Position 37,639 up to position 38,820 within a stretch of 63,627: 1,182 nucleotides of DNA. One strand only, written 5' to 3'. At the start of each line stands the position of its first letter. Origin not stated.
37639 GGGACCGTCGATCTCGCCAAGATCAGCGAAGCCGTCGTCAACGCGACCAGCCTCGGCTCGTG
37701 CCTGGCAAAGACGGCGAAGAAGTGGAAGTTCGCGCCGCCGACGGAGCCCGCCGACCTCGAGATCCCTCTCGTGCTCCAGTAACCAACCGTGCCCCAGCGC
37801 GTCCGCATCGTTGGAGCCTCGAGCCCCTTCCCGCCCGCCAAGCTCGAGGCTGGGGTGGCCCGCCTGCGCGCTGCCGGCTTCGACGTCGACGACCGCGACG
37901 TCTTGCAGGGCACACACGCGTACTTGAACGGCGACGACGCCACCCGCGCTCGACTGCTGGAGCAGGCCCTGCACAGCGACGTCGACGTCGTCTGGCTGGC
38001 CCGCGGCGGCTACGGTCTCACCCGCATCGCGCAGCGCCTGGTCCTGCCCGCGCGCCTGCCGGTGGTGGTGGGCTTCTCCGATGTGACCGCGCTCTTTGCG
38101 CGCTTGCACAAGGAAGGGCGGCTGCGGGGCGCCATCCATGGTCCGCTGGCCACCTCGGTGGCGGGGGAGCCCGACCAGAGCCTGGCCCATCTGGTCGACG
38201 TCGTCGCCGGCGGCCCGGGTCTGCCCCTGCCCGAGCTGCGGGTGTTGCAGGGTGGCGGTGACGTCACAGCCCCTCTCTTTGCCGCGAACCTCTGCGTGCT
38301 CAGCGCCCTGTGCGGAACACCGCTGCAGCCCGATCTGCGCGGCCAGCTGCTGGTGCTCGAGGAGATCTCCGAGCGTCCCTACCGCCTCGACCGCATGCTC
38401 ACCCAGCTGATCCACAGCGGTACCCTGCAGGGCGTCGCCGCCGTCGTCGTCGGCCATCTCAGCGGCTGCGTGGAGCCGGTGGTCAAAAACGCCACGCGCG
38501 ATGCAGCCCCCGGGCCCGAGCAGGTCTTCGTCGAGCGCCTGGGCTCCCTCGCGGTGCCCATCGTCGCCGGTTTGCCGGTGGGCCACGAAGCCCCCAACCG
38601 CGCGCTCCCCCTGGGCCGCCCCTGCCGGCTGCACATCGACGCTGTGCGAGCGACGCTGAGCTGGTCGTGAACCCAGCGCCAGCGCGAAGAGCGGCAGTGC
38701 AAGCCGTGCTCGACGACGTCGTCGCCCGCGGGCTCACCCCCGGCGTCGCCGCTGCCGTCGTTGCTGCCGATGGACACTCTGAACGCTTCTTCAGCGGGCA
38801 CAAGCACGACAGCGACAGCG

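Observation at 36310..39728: GltJ/AgmX-architecture protein co-operonic with LD-carboxypeptidase and a beta-lactamase-fold hydrolase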

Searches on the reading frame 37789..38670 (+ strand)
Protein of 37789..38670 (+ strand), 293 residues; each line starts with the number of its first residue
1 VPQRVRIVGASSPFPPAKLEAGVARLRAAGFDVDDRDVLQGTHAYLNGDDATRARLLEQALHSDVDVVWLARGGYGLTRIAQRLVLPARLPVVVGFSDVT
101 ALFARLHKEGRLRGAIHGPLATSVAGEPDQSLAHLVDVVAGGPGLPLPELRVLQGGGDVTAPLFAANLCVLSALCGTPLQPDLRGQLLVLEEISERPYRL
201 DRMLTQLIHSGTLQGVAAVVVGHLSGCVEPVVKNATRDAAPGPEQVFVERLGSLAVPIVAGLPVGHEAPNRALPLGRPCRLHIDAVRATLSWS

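Call 7: search_protein_families(library=pfam, proteins=[window:37789-38670:+], max_evalue=0.1)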
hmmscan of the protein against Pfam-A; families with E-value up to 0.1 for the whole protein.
window:37789-38670:+ (293 aa): 2 families
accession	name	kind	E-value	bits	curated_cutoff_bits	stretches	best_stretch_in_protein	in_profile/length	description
PF17676.7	Peptidase_S66C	-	6.6e-31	107.8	23.7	1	161-281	2-120/120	LD-carboxypeptidase C-terminal domain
PF02016.21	Peptidase_S66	-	6.5e-18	65.5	25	1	5-117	1-120/121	LD-carboxypeptidase N-terminal domain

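Call 8: search_protein_families(library=ncbifam, proteins=[window:37789-38670:+], max_evalue=0.1)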
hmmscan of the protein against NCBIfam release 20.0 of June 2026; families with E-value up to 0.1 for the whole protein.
window:37789-38670:+ (293 aa): 1 family
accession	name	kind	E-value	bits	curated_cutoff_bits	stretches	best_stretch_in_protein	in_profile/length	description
NF008424.0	PRK11253.1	equivalog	3.2e-34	118.4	378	1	5-291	7-299/308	muramoyltetrapeptide carboxypeptidase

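Call 79: search_solved_structures(query=window:37789-38670:+, max_evalue=1e-10, show_alignments=1)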
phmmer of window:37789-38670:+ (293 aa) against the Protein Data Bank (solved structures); distinct sequences matched with E-value up to 1e-10: 8.
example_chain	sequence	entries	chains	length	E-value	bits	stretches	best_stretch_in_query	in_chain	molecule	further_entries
6uuk_A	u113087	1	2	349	9.6e-28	100.5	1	6-282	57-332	Muramoyltetrapeptide carboxypeptidase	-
1zl0_A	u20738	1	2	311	8.8e-24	87.5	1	4-282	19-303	hypothetical protein PA5198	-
1zrs_A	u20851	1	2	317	1.2e-23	87.1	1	4-281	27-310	hypothetical protein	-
2aum_A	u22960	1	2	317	3.6e-23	85.5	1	4-281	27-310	hypothetical protein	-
2aun_A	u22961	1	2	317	3.2e-22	82.4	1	4-281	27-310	hypothetical protein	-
5z01_A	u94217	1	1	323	1.3e-21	80.4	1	21-281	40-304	Murein tetrapeptide carboxypeptidase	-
3g23_A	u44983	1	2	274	2.8e-21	79.3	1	2-276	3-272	LD-carboxypeptidase A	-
5z03_A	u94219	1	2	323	3.3e-21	79.1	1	21-281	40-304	Murein tetrapeptide carboxypeptidase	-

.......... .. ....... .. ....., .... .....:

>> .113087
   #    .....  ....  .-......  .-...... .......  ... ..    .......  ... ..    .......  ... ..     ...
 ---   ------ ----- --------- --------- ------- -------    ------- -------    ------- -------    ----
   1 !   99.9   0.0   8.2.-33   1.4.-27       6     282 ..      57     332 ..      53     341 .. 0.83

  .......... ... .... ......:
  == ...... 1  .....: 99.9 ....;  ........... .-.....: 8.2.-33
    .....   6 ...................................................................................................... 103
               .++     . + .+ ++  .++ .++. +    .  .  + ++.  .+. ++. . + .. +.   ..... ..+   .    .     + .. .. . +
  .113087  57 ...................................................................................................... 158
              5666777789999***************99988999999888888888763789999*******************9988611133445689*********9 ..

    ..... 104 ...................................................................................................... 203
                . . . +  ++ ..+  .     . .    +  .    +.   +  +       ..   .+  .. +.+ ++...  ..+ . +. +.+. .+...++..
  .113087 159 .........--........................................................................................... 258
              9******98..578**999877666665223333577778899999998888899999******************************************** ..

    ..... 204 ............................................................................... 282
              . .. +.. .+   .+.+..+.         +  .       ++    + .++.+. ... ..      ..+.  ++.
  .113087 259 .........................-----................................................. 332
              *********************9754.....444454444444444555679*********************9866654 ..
